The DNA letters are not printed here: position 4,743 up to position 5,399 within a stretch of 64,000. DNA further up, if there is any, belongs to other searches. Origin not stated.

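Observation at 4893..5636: Arr-type rifampin ADP-ribosyltransferase domain fused to an N-terminal extension of about 100 aa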

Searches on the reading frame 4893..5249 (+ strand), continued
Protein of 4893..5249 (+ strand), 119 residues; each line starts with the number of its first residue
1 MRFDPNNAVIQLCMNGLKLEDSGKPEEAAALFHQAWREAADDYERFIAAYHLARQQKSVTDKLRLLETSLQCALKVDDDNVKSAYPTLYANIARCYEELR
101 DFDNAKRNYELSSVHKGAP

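Call 84: find_encoding_contigs(protein=P0418, flank=6000, max_places=4)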
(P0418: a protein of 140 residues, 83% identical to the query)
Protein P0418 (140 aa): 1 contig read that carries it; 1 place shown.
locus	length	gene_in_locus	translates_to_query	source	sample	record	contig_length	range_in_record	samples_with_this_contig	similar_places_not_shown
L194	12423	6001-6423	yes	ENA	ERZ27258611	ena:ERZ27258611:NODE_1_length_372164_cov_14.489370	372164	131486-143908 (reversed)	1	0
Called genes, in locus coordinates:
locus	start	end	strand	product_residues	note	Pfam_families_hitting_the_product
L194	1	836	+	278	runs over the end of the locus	-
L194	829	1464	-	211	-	-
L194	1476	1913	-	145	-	PF11888:DUF3408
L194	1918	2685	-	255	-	PF09140:MipZ (weak), PF10609:ParA, PF13614:AAA_31 (weak), PF01656:CbiA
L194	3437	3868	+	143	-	PF19514:MobC_2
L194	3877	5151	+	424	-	PF03432:Relaxase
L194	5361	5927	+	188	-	PF00027:cNMP_binding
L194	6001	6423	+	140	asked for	-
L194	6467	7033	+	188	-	PF01872:RibD_C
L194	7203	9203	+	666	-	PF14293:YWFCY, PF02534:T4SS-DNA_transf, PF10412:TrwB_AAD_bind, PF12696:TraG-D_C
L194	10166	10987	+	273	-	PF09357:RteC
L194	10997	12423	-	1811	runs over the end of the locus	PF02384:N6_Mtase, PF07669:Eco57I, PF28553:WH_1, PF28554:DUF8437, PF28555:Helicase_dom, PF00271:Helicase_C (weak), PF28556:DUF8438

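Call 85: find_encoding_contigs(protein=P0451, flank=6000, max_places=5)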
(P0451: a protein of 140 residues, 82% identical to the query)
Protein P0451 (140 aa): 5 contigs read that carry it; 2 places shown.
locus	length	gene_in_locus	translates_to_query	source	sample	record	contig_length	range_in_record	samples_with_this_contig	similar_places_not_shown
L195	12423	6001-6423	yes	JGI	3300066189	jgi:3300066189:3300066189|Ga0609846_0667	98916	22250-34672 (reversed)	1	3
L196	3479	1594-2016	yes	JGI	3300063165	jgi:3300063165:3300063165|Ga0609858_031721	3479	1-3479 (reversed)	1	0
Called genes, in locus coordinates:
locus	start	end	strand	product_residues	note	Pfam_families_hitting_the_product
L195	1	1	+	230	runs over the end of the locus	PF00072:Response_reg, PF00486:Trans_reg_C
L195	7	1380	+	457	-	PF00512:HisKA, PF02518:HATPase_c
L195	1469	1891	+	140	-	-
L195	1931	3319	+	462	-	PF00916:Sulfate_transp, PF16983:MFS_MOT1 (weak)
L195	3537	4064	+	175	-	-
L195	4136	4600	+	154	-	-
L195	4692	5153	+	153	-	-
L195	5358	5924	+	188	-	PF00027:cNMP_binding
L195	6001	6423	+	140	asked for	-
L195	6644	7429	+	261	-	PF20240:DUF6597, PF12833:HTH_18, PF00165:HTH_AraC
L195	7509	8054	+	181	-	PF01872:RibD_C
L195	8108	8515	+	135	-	-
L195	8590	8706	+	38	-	-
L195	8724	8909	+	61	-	-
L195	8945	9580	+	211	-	-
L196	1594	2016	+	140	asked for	-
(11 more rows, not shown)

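Call 88: search_protein_families(library=padloc, proteins=[P0375], max_evalue=0.01)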
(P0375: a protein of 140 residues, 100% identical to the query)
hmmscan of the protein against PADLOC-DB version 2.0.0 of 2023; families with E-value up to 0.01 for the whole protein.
P0375 (140 aa): 0 families
